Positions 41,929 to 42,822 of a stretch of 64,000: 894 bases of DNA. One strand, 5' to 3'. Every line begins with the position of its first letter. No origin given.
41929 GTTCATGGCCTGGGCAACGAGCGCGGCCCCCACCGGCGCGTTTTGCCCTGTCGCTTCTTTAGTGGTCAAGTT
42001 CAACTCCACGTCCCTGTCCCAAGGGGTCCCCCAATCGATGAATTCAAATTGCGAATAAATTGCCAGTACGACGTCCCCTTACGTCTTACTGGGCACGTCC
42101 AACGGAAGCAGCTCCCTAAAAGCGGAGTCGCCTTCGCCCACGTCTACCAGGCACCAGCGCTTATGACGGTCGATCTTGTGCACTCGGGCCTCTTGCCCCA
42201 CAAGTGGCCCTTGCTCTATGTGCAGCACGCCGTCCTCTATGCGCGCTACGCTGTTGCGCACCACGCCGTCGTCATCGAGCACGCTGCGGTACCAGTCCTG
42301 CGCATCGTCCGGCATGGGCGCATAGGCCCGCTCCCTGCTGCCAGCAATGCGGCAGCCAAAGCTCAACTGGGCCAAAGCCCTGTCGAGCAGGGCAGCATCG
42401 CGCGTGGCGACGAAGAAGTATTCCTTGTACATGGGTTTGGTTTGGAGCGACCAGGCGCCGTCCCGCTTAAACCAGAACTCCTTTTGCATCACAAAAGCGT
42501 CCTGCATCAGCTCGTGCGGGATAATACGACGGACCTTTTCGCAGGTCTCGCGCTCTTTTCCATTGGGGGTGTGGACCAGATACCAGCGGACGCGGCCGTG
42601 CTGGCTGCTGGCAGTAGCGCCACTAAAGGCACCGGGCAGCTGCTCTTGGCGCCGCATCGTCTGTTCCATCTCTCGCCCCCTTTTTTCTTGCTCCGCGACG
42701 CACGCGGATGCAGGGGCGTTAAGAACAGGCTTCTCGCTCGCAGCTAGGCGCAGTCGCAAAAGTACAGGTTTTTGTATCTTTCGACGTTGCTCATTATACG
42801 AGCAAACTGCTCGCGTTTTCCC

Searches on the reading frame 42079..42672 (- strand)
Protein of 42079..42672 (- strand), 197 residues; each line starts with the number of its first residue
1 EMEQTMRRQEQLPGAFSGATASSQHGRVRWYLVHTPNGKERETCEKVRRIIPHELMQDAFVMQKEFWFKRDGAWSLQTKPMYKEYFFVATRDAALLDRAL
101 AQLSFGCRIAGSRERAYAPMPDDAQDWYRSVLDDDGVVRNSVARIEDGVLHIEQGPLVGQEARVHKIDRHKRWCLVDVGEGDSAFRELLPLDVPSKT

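Call 10: search_protein_families(library=pfam, proteins=[window:42079-42672:-], max_evalue=0.01)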
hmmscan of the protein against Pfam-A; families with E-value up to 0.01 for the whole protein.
window:42079-42672:- (197 aa): 1 family
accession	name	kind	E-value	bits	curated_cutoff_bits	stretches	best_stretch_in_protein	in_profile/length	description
PF02357.24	NusG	-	0.0029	18.5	22.2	1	29-92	2-57/93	Transcription termination factor nusG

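Call 11: search_protein_families(library=ncbifam, proteins=[window:42079-42672:-], max_evalue=0.01)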
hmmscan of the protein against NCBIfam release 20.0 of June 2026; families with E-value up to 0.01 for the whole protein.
window:42079-42672:- (197 aa): 2 families
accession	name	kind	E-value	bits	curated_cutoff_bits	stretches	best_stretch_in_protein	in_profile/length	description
NF033641.1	antiterm_LoaP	exception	4e-24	85.6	125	1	30-177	1-147/166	antiterminator LoaP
NF033644.1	antiterm_UpxY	subfamily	0.00044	20.3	100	1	30-172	1-143/164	UpxY family transcription antiterminator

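Call 12: find_encoding_contigs(protein=window:42079-42672:-, flank=3000, max_places=10)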
Protein window:42079-42672:- (197 aa): no gene with exactly this product is on record in the collection.

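Call 13: find_homologous_proteins(query=window:42079-42672:-, max_evalue=0.00001)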
Query window:42079-42672:- (197 aa): 114 proteins with E <= 0.00001 among 296 candidates.
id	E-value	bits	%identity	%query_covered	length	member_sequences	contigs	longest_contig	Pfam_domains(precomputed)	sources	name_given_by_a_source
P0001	1.4e-126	438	97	100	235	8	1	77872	-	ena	-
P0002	1.4e-125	434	96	99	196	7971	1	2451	-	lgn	-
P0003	1.4e-125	434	96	100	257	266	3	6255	-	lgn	-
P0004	1.2e-124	431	95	100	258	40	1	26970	-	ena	-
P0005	3.0e-124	430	96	99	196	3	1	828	-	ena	-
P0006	9.4e-123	425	94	99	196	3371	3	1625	-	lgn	-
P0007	3.2e-122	423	97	96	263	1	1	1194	-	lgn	-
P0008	5.0e-121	420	93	99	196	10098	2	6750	-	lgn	-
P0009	3.3e-120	417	92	99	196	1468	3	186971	-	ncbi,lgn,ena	-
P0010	4.4e-119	413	96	94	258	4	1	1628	-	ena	-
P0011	6.8e-119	413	92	99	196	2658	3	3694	-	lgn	-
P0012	1.6e-117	408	91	99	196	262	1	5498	-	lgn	-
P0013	7.3e-115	399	88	100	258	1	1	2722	-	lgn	-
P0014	2.0e-114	398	95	92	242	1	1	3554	-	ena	-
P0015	1.1e-113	396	93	93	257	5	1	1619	-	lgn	-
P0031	6.9e-100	351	88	90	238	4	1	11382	-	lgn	-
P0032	9.7e-100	350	95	82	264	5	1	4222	-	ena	-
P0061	1.9e-72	261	60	99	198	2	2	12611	-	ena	-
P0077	2.5e-61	225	55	89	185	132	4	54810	-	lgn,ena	-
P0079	1.4e-60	222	56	94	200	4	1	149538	-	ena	-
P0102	4.5e-44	168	49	89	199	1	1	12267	-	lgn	-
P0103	5.7e-44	168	47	87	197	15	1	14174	-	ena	-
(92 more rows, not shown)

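Call 16: find_encoding_contigs(protein=P0032, flank=3000, max_places=6)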
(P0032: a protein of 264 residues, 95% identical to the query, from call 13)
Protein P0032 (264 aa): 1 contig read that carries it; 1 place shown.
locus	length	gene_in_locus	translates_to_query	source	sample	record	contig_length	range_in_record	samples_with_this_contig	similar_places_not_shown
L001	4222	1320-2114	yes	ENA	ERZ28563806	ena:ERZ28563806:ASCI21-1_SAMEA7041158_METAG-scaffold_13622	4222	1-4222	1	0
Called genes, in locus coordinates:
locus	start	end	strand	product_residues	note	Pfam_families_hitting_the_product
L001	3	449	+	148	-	?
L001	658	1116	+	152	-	PF01797:Y1_Tnp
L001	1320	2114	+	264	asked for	-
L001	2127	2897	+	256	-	PF02397:Bac_transf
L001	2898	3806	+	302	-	PF00535:Glycos_transf_2, PF10111:Glyco_tranf_2_2, PF13641:Glyco_tranf_2_3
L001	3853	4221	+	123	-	?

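Call 17: find_encoding_contigs(protein=P0031, flank=3000, max_places=6)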
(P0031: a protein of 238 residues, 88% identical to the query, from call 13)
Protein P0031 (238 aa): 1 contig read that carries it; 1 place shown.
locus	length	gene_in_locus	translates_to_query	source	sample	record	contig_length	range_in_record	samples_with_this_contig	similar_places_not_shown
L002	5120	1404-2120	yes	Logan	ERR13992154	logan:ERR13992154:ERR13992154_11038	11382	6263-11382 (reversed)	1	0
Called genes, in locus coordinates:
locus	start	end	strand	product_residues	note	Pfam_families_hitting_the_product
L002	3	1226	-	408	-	?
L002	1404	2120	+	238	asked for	-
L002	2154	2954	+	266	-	PF02397:Bac_transf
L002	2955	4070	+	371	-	PF13439:Glyco_transf_4, PF13579:Glyco_trans_4_4, PF20706:GT4-conflict (weak), PF00534:Glycos_transf_1, PF13692:Glyco_trans_1_4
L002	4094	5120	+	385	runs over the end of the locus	PF00534:Glycos_transf_1, PF13692:Glyco_trans_1_4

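Call 24: find_encoding_contigs(protein=window:42079-42669:-, flank=10000, max_places=10)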
Protein window:42079-42669:- (196 aa): 23 contigs read that carry it; 10 places shown.
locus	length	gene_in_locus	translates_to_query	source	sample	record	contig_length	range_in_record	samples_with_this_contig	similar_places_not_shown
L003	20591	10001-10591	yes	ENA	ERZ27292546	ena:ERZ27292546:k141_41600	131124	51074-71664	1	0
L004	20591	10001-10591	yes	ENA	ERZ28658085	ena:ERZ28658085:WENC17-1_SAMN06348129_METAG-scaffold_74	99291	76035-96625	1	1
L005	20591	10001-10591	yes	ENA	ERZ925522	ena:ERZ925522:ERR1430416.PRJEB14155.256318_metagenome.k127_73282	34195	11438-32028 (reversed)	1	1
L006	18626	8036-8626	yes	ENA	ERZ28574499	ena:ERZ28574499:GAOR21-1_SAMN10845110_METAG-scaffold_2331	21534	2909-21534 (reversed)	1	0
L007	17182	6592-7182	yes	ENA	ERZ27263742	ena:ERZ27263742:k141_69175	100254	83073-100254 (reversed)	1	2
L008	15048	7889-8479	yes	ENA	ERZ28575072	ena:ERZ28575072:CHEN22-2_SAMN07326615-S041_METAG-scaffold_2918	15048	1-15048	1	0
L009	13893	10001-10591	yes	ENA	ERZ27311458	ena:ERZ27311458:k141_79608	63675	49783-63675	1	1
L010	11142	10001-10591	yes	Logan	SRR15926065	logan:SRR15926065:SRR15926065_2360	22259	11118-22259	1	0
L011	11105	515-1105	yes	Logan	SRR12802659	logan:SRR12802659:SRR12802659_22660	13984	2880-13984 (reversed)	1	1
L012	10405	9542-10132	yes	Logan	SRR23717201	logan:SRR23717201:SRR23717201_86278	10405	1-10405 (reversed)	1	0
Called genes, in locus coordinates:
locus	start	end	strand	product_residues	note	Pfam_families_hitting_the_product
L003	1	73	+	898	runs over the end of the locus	PF00133:tRNA-synt_1, PF09334:tRNA-synt_1g, PF13603:tRNA-synt_1_2 (faint), PF09334:tRNA-synt_1g (weak), PF08264:Anticodon_1, PF10458:Val_tRNA-synt_C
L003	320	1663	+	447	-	PF08245:Mur_ligase_M (weak), PF02875:Mur_ligase_C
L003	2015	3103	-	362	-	PF01321:Creatinase_N (weak), PF00557:Peptidase_M24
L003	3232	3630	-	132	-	PF07892:DUF1667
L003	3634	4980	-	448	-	PF00070:Pyr_redox (faint), PF00890:FAD_binding_2, PF01134:GIDA (weak), PF01266:DAO (weak), PF03486:HI0933_like, PF07992:Pyr_redox_2, PF12831:FAD_oxidored, PF13450:NAD_binding_8, +1 more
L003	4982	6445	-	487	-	PF01266:DAO, PF13450:NAD_binding_8 (weak), PF04324:Fer2_BFD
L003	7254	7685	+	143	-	PF13248:Zn_ribbon_3 (faint), PF12773:DZR, PF13240:Zn_Ribbon_1 (faint)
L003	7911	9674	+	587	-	PF07973:tRNA_SAD, PF00587:tRNA-synt_2b, PF03129:HGTP_anticodon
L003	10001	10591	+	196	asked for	-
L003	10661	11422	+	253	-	PF02397:Bac_transf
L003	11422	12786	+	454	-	PF00483:NTP_transferase, PF22640:ManC_GMP_beta-helix (faint), PF01050:MannoseP_isomer, PF07883:Cupin_2 (weak)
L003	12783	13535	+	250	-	PF03808:Glyco_tran_WecG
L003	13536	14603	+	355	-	PF13439:Glyco_transf_4, PF20706:GT4-conflict (weak), PF00534:Glycos_transf_1, PF13692:Glyco_trans_1_4, PF13524:Glyco_trans_1_2 (weak)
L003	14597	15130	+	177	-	PF00132:Hexapep, PF14602:Hexapep_2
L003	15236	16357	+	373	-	PF04230:PS_pyruv_trans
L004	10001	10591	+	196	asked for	-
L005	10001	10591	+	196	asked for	-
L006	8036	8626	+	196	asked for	-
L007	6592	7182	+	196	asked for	-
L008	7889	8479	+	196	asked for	-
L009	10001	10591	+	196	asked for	-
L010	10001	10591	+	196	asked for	-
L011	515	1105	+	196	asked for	-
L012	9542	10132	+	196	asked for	-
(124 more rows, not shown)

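Call 26: find_related_loci(query=A2, collection=genome_contigs, flank=3000)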
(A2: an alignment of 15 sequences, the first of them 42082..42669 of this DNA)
Query A2 (196 aa) in genome_contigs; peptide patterns used: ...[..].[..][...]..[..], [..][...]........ (x = any residue, [..] = any of these).
599 stretches matched a pattern (row limit reached: there are more); 493 encode a relative of the query (tblastn E <= 1e-3); the best 80 are kept; 80 distinct loci.
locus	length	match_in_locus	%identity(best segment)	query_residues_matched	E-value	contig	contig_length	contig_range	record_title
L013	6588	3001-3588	98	1-196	8e-132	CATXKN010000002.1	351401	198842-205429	MAG TPA_asm: uncultured Collinsella sp. isolate SRR17382064_bin.3_MetaWRAP_v1.3_MAG genome assembly, contig: ERZ18707848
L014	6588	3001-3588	98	1-196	8e-132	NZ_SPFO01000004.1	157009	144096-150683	Collinsella aerofaciens strain BSD2780061688st1_F5 NODE_4_length_157009_cov_72.8128, whole genome shotgun sequence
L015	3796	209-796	97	1-196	6e-133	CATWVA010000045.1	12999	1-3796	MAG TPA_asm: uncultured Collinsella sp. isolate ERR9609785_bin.30_MetaWRAP_v1.3_MAG genome assembly, contig: ERZ18534154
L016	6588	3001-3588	98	1-196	8e-132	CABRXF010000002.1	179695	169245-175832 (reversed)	MAG TPA_asm: uncultured Collinsella sp. isolate MGYG-HGUT-02013 genome assembly, contig: GUT_GENOME121405_2, whole genom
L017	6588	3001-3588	98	1-196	8e-132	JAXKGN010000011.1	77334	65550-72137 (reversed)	MAG: Collinsella sp. isolate DOME_MAG_9582 9582_D0123_k141_37980, whole genome shotgun sequence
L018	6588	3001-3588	97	1-196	6e-131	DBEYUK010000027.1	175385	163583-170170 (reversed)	MAG TPA_asm: Collinsella sp. isolate MAG2007 k141_218605, whole genome shotgun sequence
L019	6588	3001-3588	97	1-196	5e-131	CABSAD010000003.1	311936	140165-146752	MAG TPA_asm: uncultured Collinsella sp. isolate MGYG-HGUT-02087 genome assembly, contig: GUT_GENOME127360_3, whole genom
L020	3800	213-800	97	1-196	2e-132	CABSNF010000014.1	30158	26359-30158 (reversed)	MAG TPA_asm: uncultured Collinsella sp. isolate MGYG-HGUT-02748 genome assembly, contig: GUT_GENOME162087_14, whole geno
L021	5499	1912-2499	98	1-196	1e-131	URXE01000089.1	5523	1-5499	uncultured Collinsella sp. isolate UMGS1442 genome assembly, contig: NODE_2177_length_5523_cov_17.068032, whole genome s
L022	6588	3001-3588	98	1-196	5e-131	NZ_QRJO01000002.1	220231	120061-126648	Collinsella sp. AM18-10 AM18-10.Scaf2, whole genome shotgun sequence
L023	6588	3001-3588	97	1-196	7e-131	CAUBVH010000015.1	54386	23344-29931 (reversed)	MAG TPA_asm: uncultured Collinsella sp. isolate ERR9607165_bin.2_MetaWRAP_v1.3_MAG genome assembly, contig: ERZ18534131.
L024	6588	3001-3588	97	1-196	3e-131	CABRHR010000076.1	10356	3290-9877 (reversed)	MAG TPA_asm: uncultured Collinsella sp. isolate MGYG-HGUT-01581 genome assembly, contig: GUT_GENOME097536_76, whole geno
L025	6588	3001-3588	97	1-196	6e-131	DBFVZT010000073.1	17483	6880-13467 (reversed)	MAG TPA_asm: Collinsella sp. isolate MAG7426 contig73, whole genome shotgun sequence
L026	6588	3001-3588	97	1-196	1e-130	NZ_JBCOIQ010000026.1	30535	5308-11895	Collinsella aerofaciens strain RTP21198st1_D8_RTP21198_201120 NODE_26_length_30535_cov_11.361153, whole genome shotgun s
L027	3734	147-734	96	1-196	7e-132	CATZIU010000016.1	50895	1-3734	MAG TPA_asm: uncultured Collinsella sp. isolate ERR9578225_bin.32_MetaWRAP_v1.3_MAG genome assembly, contig: ERZ18533930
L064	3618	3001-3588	96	1-196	1e-130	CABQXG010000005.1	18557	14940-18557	MAG TPA_asm: uncultured Collinsella sp. isolate MGYG-HGUT-01009 genome assembly, contig: GUT_GENOME065576_5, whole genom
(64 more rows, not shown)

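Call 45: find_encoding_contigs(protein=P0077, flank=6000, max_places=3)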
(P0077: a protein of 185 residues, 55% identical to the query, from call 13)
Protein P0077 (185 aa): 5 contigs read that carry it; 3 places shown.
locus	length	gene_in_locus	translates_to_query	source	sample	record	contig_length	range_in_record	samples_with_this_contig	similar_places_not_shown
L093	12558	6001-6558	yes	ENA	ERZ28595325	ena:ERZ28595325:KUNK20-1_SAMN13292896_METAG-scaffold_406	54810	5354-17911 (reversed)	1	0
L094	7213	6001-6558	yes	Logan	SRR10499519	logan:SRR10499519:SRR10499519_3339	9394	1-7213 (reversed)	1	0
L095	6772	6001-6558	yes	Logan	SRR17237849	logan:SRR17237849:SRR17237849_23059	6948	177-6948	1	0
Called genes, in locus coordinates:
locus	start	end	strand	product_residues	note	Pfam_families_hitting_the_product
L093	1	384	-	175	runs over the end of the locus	PF01035:DNA_binding_1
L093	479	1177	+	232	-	PF00834:Ribul_P_3_epim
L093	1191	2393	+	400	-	PF00266:Aminotran_5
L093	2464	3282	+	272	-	PF02811:PHP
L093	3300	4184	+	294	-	PF01784:DUF34_NIF3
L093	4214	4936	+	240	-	PF24481:CT398_CC, PF02591:Zn_ribbon_9 (weak)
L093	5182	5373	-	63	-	PF00830:Ribosomal_L28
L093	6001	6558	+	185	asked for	-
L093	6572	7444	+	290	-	PF02397:Bac_transf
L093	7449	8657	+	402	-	PF13439:Glyco_transf_4, PF13579:Glyco_trans_4_4, PF00534:Glycos_transf_1, PF13692:Glyco_trans_1_4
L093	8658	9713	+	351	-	PF01370:Epimerase, PF02719:Polysacc_synt_2, PF05368:NmrA, PF01073:3Beta_HSD, PF07993:NAD_binding_4, PF13460:NAD_binding_10, PF16363:GDP_Man_Dehyd, PF08485:Polysacc_syn_2C, +2 more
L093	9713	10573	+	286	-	PF01370:Epimerase, PF04321:RmlD_sub_bind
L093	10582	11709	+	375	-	PF02350:Epimerase_2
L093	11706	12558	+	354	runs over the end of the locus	PF13439:Glyco_transf_4, PF13579:Glyco_trans_4_4 (weak), PF20706:GT4-conflict, PF00534:Glycos_transf_1, PF13692:Glyco_trans_1_4, PF13524:Glyco_trans_1_2 (weak)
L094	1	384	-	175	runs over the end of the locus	PF01035:DNA_binding_1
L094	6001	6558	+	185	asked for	-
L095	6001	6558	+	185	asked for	-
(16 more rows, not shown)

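Call 46: find_encoding_contigs(protein=P0079, flank=6000, max_places=2)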
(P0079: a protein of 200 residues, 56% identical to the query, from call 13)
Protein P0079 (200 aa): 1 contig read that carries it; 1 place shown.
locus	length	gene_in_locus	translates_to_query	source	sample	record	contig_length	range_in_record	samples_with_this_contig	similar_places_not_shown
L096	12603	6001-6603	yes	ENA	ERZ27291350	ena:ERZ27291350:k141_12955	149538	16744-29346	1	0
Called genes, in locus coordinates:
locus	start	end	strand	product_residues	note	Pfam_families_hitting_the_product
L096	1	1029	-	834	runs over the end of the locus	PF04879:Molybdop_Fe4S4, PF00384:Molybdopterin, PF01568:Molydop_binding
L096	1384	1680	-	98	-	-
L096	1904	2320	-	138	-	-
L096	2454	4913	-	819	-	-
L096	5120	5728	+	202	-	PF00239:Resolvase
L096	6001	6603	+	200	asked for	-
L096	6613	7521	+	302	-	PF02397:Bac_transf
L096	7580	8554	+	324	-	PF00288:GHMP_kinases_N, PF08544:GHMP_kinases_C (weak)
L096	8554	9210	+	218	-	PF13580:SIS_2, PF01380:SIS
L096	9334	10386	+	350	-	PF00483:NTP_transferase, PF08645:PNK3P (weak), PF00702:Hydrolase (weak), PF13242:Hydrolase_like, PF13419:HAD_2 (weak)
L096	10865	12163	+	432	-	PF13439:Glyco_transf_4 (faint), PF00534:Glycos_transf_1 (weak), PF13692:Glyco_trans_1_4, PF13524:Glyco_trans_1_2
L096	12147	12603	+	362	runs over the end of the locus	PF13439:Glyco_transf_4, PF20706:GT4-conflict, PF00534:Glycos_transf_1, PF13692:Glyco_trans_1_4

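Call 51: find_encoding_contigs(protein=P0103, flank=6000, max_places=2)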
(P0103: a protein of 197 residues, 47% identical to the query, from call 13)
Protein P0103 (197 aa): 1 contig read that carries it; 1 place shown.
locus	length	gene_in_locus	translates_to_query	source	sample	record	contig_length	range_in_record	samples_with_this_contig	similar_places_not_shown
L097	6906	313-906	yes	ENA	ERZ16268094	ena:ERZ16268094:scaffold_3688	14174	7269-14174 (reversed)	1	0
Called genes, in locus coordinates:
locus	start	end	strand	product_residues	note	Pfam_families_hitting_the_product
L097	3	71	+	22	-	?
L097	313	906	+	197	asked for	-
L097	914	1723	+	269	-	PF02397:Bac_transf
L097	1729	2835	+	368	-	PF13439:Glyco_transf_4, PF13579:Glyco_trans_4_4, PF20706:GT4-conflict (weak), PF00534:Glycos_transf_1, PF13692:Glyco_trans_1_4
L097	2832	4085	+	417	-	PF13439:Glyco_transf_4 (weak), PF00534:Glycos_transf_1, PF13692:Glyco_trans_1_4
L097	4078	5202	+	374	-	PF00534:Glycos_transf_1 (weak), PF13692:Glyco_trans_1_4 (weak)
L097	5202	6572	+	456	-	-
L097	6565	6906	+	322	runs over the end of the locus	PF14512:TM1586_NiRdase (faint), PF00881:Nitroreductase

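Call 52: find_encoding_contigs(protein=P0061, flank=6000, max_places=2)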
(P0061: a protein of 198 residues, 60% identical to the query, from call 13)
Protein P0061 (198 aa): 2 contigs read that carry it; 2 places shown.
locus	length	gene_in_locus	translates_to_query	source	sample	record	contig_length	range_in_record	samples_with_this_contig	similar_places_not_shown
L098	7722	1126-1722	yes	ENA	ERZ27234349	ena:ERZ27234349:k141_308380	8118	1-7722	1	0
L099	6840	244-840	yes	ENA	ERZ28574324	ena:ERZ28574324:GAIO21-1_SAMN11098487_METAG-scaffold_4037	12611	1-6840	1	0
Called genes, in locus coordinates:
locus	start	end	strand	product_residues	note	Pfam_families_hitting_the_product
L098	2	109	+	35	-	?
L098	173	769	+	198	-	PF00239:Resolvase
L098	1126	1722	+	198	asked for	-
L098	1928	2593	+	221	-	PF02397:Bac_transf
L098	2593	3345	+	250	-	PF03808:Glyco_tran_WecG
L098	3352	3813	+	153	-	PF00132:Hexapep, PF14602:Hexapep_2 (weak), PF25087:GMPPB_C (weak)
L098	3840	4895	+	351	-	PF13439:Glyco_transf_4, PF13579:Glyco_trans_4_4, PF00534:Glycos_transf_1, PF13692:Glyco_trans_1_4, PF13524:Glyco_trans_1_2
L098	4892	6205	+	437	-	PF04932:Wzy_C (weak)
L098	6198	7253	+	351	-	PF00535:Glycos_transf_2, PF13641:Glyco_tranf_2_3 (weak)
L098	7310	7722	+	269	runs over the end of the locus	?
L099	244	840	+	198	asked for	-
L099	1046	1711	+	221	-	PF02397:Bac_transf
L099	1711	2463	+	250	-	PF03808:Glyco_tran_WecG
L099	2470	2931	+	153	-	PF00132:Hexapep, PF14602:Hexapep_2 (weak), PF25087:GMPPB_C (weak)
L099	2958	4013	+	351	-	PF13439:Glyco_transf_4, PF13579:Glyco_trans_4_4, PF00534:Glycos_transf_1, PF13692:Glyco_trans_1_4, PF13524:Glyco_trans_1_2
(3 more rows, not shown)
